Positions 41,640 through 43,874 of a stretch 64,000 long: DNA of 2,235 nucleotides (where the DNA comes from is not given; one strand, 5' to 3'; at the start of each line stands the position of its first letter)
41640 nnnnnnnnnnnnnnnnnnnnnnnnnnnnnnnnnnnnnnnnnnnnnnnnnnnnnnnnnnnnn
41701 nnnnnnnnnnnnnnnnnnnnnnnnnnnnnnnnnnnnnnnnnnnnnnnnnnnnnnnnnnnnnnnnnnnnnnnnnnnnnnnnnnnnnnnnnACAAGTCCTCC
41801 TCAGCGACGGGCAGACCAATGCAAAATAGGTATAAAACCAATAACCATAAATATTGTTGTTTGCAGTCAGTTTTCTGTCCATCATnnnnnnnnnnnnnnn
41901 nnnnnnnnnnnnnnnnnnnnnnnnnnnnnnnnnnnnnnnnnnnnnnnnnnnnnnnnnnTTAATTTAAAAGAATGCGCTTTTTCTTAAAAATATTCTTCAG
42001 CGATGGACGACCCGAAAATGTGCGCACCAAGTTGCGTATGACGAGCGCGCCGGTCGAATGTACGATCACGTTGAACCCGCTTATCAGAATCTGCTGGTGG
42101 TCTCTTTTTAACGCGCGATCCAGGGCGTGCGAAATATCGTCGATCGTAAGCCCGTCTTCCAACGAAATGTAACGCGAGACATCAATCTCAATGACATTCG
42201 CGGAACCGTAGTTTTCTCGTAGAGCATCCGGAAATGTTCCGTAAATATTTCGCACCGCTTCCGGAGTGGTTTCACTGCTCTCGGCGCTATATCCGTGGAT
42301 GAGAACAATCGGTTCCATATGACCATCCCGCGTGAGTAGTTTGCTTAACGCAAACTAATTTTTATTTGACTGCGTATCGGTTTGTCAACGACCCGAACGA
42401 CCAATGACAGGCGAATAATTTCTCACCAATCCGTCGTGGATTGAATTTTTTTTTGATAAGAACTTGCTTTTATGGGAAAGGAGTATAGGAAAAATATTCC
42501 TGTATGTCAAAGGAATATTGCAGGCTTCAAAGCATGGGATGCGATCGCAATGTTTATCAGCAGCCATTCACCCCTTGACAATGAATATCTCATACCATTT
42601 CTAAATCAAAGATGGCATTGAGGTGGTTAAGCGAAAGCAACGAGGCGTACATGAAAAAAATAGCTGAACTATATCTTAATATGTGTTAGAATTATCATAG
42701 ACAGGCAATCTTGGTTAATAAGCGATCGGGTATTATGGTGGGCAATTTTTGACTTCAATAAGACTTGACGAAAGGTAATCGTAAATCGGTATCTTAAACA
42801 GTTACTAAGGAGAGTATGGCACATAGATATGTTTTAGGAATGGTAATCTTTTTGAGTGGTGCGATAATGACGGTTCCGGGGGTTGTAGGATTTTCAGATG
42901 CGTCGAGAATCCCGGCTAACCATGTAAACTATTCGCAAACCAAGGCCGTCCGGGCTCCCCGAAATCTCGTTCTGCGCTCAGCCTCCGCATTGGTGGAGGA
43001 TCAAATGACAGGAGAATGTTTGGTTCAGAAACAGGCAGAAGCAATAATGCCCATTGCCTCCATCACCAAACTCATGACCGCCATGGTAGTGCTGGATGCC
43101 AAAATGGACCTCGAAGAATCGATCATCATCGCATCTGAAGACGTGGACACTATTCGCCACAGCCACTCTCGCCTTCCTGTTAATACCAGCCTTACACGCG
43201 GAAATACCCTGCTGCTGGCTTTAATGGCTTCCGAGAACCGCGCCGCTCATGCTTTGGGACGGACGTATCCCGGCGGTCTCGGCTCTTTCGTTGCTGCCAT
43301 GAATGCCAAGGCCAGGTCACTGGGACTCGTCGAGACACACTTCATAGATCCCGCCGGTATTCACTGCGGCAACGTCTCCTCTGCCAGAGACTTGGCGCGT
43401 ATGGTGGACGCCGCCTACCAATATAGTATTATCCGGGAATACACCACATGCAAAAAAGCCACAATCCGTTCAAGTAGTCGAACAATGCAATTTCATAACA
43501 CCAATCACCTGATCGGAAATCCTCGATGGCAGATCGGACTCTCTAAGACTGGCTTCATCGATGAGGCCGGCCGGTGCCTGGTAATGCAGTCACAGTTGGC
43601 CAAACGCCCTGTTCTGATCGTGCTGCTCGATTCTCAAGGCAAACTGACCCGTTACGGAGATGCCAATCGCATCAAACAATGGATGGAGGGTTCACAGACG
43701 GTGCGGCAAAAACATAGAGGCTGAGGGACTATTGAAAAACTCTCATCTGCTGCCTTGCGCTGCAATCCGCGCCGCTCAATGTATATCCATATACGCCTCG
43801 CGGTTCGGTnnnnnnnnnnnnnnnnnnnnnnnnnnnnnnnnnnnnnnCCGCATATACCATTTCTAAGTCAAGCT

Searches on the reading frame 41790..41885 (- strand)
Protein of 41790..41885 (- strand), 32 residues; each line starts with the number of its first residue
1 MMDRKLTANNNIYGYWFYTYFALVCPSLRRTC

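Call 55: search_protein_families(library=ncbifam, proteins=[window:41790-41885:-], max_evalue=10)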
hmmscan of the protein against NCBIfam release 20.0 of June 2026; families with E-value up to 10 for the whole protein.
seq(32 aa): 0 families

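Call 56: search_protein_families(library=pfam, proteins=[window:41790-41885:-], max_evalue=10)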
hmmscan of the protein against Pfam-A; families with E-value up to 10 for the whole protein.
seq(32 aa): 0 families
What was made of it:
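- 41787..41885 (-): Leader ORF (32 codons; the conserved start is the second ATG at 41882): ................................. There is no Pfam or NCBIfam match (calls 55, 56).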

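Call 57: list_cluster_members(proteins=[window:41790-41885:-, window:41790-41882:-, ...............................])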
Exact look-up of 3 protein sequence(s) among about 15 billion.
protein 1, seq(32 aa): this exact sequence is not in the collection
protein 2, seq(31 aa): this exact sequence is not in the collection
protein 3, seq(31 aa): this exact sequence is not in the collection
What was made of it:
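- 41787..41885 (-): It is not called as a gene in the 15-billion-protein collection (call 57).
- Tried and rejected: Pfam and NCBIfam scans and an exact look-up of the leader peptide: no hits (calls 55-57).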

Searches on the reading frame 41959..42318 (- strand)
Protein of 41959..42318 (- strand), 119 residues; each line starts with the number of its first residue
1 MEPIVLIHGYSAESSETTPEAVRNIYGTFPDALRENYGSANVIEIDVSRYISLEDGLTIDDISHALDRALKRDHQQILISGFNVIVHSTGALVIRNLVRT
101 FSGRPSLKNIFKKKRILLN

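Call 47: search_protein_families(library=pfam, proteins=[window:41959-42318:-])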
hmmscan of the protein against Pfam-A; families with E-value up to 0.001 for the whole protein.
window:41959-42318:- (119 aa): 1 family
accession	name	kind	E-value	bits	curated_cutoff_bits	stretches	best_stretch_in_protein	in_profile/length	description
PF02089.21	Palm_thioest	-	0.0001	22.5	26.8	1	3-103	1-96/254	Palmitoyl protein thioesterase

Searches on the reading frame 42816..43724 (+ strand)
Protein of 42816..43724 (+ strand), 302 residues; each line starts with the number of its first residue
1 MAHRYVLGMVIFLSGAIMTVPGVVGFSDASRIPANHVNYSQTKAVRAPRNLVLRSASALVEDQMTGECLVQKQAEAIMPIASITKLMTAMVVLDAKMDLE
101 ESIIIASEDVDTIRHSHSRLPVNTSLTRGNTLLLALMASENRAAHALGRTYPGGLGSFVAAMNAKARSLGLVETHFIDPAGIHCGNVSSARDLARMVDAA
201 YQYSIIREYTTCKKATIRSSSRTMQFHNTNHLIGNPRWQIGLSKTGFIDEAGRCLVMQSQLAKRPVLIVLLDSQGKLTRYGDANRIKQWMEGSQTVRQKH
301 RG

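Call 47: search_protein_families(library=pfam, proteins=[window:42816-43724:+])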
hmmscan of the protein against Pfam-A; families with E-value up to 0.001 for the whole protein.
window:42816-43724:+ (302 aa): 2 families
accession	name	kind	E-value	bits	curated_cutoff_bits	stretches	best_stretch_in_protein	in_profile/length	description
PF00768.25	Peptidase_S11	-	9.3e-51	173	27.6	1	52-274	9-238/239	D-alanyl-D-alanine carboxypeptidase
PF13354.11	Beta-lactamase2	-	2.8e-10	40.3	22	1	59-209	3-155/214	Beta-lactamase enzyme family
